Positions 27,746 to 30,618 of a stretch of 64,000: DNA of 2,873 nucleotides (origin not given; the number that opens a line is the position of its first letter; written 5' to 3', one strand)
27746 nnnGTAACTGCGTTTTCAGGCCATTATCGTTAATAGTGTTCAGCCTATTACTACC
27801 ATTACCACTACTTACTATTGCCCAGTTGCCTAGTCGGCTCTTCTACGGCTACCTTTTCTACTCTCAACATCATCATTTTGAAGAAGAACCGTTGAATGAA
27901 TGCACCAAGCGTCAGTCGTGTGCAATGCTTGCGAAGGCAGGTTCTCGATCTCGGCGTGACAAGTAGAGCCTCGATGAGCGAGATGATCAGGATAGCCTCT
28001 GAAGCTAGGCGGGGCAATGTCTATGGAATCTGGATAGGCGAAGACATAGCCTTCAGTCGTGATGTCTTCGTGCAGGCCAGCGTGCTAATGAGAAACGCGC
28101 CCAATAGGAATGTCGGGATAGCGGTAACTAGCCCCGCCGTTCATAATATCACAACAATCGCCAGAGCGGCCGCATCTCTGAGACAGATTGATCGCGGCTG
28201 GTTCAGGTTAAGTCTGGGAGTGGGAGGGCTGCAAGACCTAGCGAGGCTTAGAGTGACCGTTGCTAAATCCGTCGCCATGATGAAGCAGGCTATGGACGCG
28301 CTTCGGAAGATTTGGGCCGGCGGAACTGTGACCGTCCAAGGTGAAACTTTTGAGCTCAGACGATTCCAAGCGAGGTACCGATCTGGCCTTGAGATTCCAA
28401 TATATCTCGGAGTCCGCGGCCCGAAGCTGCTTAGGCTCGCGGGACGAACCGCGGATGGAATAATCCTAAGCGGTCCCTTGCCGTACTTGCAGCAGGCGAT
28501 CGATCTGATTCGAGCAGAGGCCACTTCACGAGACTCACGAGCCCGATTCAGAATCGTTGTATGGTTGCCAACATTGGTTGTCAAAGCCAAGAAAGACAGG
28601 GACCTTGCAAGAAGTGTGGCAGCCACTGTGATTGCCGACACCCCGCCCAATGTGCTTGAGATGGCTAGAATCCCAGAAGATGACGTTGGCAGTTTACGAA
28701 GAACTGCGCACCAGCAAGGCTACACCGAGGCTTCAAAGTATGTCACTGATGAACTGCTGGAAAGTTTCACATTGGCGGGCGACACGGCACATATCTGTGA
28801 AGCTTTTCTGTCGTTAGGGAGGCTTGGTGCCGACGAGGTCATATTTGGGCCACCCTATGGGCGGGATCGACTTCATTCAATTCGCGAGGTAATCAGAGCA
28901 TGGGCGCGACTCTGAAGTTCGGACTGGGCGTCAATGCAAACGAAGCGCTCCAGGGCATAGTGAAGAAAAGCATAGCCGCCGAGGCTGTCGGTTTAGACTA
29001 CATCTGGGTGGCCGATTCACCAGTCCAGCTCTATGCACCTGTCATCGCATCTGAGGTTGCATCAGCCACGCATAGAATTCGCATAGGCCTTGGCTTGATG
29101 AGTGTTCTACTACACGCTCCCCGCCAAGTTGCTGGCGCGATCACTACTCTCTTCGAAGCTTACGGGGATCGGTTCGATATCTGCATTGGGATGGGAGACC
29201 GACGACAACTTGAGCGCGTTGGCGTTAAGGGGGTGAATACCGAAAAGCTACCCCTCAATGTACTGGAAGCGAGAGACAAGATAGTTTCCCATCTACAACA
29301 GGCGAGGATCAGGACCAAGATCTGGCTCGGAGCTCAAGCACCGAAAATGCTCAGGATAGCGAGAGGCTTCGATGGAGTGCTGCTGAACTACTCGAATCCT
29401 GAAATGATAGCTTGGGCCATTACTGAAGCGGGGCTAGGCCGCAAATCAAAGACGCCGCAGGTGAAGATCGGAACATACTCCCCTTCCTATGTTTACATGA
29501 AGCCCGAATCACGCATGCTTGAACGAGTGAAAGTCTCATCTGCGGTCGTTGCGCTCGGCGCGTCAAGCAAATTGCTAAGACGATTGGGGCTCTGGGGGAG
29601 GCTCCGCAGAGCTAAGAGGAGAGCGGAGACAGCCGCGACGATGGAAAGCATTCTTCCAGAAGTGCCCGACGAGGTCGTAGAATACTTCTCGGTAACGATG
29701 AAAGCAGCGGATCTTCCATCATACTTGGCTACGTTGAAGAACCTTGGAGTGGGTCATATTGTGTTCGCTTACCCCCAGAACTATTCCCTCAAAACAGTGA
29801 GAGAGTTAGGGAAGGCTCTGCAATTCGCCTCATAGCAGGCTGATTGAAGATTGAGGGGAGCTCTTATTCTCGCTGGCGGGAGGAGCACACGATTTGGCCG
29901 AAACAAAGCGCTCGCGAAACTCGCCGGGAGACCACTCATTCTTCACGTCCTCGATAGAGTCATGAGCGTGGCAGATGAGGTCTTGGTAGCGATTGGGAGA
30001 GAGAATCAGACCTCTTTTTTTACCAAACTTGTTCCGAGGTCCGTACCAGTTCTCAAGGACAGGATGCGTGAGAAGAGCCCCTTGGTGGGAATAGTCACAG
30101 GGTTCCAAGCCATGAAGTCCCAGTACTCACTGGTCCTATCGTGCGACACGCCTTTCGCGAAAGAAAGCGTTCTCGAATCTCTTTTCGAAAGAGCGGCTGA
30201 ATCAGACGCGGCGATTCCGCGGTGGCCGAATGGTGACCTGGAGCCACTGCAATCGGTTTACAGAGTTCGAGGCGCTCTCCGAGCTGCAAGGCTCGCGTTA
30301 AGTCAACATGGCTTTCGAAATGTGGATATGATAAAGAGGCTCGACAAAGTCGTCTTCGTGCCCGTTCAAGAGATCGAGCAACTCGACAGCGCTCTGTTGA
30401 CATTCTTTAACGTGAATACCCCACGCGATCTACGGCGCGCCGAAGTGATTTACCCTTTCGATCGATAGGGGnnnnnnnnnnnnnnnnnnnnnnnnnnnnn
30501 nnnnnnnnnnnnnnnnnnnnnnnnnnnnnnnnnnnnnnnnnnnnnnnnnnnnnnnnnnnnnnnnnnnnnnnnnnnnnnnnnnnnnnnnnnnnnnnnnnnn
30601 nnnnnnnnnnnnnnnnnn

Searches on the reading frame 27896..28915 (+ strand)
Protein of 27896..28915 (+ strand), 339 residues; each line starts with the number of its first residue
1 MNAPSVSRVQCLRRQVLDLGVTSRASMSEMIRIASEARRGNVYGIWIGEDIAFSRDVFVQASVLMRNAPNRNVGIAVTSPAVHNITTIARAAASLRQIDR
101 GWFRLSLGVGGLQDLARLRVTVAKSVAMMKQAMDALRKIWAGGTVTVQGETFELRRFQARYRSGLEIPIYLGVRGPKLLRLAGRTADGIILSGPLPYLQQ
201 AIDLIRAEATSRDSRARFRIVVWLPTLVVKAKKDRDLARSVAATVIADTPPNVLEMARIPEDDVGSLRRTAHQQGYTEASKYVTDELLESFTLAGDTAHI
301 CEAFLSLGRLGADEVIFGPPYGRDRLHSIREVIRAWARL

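Call 12: search_protein_families(library=ncbifam, max_evalue=0.00001, proteins=[window:27896-28915:+])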
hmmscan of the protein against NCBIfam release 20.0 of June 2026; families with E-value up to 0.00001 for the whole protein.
window:27896-28915:+ (339 aa): 14 families
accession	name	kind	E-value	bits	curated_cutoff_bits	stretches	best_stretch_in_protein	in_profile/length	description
NF002619.0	PRK02271.1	equivalog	1.4e-44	152.7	276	1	27-333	13-321/329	5,10-methylenetetrahydromethanopterin reductase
TIGR03555.1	F420_mer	equivalog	5.3e-34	118.1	348.7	1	40-331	25-318/325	5,10-methylenetetrahydromethanopterin reductase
TIGR03841.1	F420_Rv3093c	subfamily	7.3e-21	74.8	213.65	1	27-317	9-294/298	LLM class F420-dependent oxidoreductase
TIGR03564.1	F420_MSMEG_4879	subfamily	1.3e-17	64.3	234.25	1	32-247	3-216/265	TIGR03564 family F420-dependent LLM class oxidoreductase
TIGR03842.1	F420_CPS_4043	hypoth_equivalog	3.3e-17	62.6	295.45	1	28-314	13-304/329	TIGR03842 family LLM class F420-dependent oxidoreductase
TIGR03619.1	F420_Rv2161c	subfamily_domain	6.2e-16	58.7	166.9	1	81-239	70-233/247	TIGR03619 family F420-dependent LLM class oxidoreductase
TIGR04024.1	F420_NP1902A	hypoth_equivalog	2.9e-14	52.6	345.4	1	17-304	4-296/330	TIGR04024 family LLM class F420-dependent oxidoreductase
TIGR03617.1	F420_MSMEG_2256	subfamily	2.8e-13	49.5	278.15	1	42-321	9-302/318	TIGR03617 family F420-dependent LLM class oxidoreductase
TIGR03857.1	F420_MSMEG_2249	hypoth_equivalog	9.5e-11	41.5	218.4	1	27-213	13-202/329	TIGR03857 family LLM class F420-dependent oxidoreductase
TIGR03557.1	F420_G6P_family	subfamily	9.8e-10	38.1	210.4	1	73-197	65-193/316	TIGR03557 family F420-dependent LLM class oxidoreductase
TIGR03559.1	F420_Rv3520c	subfamily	4.8e-09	35.7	335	1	26-216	11-214/325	LLM class F420-dependent oxidoreductase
TIGR03621.1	F420_MSMEG_2516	subfamily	2.7e-08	33.3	213.15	1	72-195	57-179/295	TIGR03621 family F420-dependent LLM class oxidoreductase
TIGR03554.1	F420_G6P_DH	equivalog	8.4e-07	28.3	420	1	73-192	68-193/331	glucose-6-phosphate dehydrogenase (coenzyme-F420)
TIGR04465.1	ArgArg_F420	equivalog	8.7e-07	28.3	470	1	71-190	110-233/364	F420-dependent hydroxymycolic acid dehydrogenase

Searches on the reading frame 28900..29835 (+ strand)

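Call 12: search_protein_families(library=ncbifam, max_evalue=0.00001, proteins=[window:28900-29835:+])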
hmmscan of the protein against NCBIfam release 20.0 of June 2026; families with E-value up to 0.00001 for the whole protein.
window:28900-29835:+ (311 aa): 10 families
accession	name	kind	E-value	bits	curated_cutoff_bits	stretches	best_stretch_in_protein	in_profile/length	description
NF002619.0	PRK02271.1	equivalog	1.9e-28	99.7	276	1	6-306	2-323/329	5,10-methylenetetrahydromethanopterin reductase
TIGR03555.1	F420_mer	equivalog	1.2e-22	80.7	348.7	1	7-292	1-307/325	5,10-methylenetetrahydromethanopterin reductase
TIGR03842.1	F420_CPS_4043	hypoth_equivalog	3.5e-16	59.2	295.45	1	7-290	2-308/329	TIGR03842 family LLM class F420-dependent oxidoreductase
TIGR03841.1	F420_Rv3093c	subfamily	9.6e-13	48.2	213.65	1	132-290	140-295/298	LLM class F420-dependent oxidoreductase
TIGR03620.1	F420_MSMEG_4141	subfamily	1.5e-11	44.2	219.8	1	18-178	18-169/280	TIGR03620 family F420-dependent LLM class oxidoreductase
TIGR03621.1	F420_MSMEG_2516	subfamily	1e-08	34.7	213.15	1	5-102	1-98/295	TIGR03621 family F420-dependent LLM class oxidoreductase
TIGR03558.1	oxido_grp_1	subfamily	3.5e-08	33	166.95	1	10-97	12-104/325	MsnO8 family LLM class oxidoreductase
TIGR03857.1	F420_MSMEG_2249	hypoth_equivalog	5.8e-08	32.3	218.4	1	19-117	15-113/329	TIGR03857 family LLM class F420-dependent oxidoreductase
TIGR03564.1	F420_MSMEG_4879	subfamily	2.5e-07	30.6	234.25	0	21-106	2-86/265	TIGR03564 family F420-dependent LLM class oxidoreductase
TIGR04024.1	F420_NP1902A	hypoth_equivalog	6.9e-07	28.3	345.4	1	8-99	5-95/330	TIGR04024 family LLM class F420-dependent oxidoreductase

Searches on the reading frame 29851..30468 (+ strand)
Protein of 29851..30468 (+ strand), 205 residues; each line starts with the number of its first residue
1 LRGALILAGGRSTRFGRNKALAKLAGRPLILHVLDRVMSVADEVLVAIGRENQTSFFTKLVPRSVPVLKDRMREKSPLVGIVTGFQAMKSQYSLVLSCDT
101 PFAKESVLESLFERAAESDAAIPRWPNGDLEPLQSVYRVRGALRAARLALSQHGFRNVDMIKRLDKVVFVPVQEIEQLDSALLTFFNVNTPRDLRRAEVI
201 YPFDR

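Call 12: search_protein_families(library=ncbifam, max_evalue=0.00001, proteins=[window:29851-30468:+])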
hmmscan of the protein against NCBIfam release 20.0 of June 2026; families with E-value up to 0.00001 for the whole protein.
window:29851-30468:+ (205 aa): 23 families
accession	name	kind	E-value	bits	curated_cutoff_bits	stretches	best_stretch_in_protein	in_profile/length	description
NF001457.0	PRK00317.1-3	equivalog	1.3e-34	119.4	164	1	4-196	4-192/200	molybdenum cofactor guanylyltransferase MobA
NF011056.0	PRK14489.1-1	equivalog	3e-31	108.8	379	1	4-196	8-191/363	bifunctional molybdenum cofactor guanylyltransferase MobA/molybdopterin-guanine dinucleotide biosynthesis adaptor protein MobB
TIGR02665.1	molyb_mobA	equivalog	3.5e-26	92.4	151.85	1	4-195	3-186/186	molybdenum cofactor guanylyltransferase MobA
NF002741.0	PRK02726.1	equivalog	9.7e-23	80.8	179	1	4-197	10-194/200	molybdenum cofactor guanylyltransferase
NF001837.0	PRK00560.1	equivalog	3.3e-17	62.9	182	1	4-197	11-187/196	molybdenum cofactor guanylyltransferase MobA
NF011059.0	PRK14490.1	equivalog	3.1e-15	56.2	354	1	4-198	183-366/374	bifunctional molybdenum cofactor guanylyltransferase MobA/molybdopterin-guanine dinucleotide biosynthesis adaptor protein MobB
NF001855.0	PRK00576.1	equivalog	2.3e-13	50.2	205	1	4-195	9-190/197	molybdenum cofactor guanylyltransferase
NF011057.0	PRK14489.1-2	subfamily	2.4e-13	50.1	541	1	4-129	9-133/363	bifunctional molybdenum cofactor guanylyltransferase MobA/molybdopterin-guanine dinucleotide biosynthesis adaptor protein MobB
NF011070.0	PRK14500.1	equivalog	1.4e-12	47.5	606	1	5-176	170-338/358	putative bifunctional molybdopterin-guanine dinucleotide biosynthesis protein MoaC/MobA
TIGR03310.1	matur_MocA_YgfJ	equivalog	9.2e-12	45.3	186.45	1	4-133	2-135/188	molybdenum cofactor cytidylyltransferase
NF011058.0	PRK14489.1-3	exception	1.2e-11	43.8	820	1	4-200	11-204/382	molybdenum cofactor guanylyltransferase MobA, DUF3305 domain-containing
TIGR00453.1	ispD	equivalog_domain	1.3e-10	41.1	181.3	1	4-129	2-132/219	2-C-methyl-D-erythritol 4-phosphate cytidylyltransferase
TIGR01173.1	glmU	equivalog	1.4e-08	34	366.85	1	4-122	3-124/452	bifunctional UDP-N-acetylglucosamine diphosphorylase/glucosamine-1-phosphate N-acetyltransferase GlmU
TIGR00454.1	TIGR00454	hypoth_equivalog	2.9e-08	33.8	174.7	1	4-48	3-49/183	TIGR00454 family protein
NF010936.0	PRK14356.1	equivalog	9e-08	31.4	666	1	2-121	6-129/456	bifunctional UDP-N-acetylglucosamine diphosphorylase/glucosamine-1-phosphate N-acetyltransferase GlmU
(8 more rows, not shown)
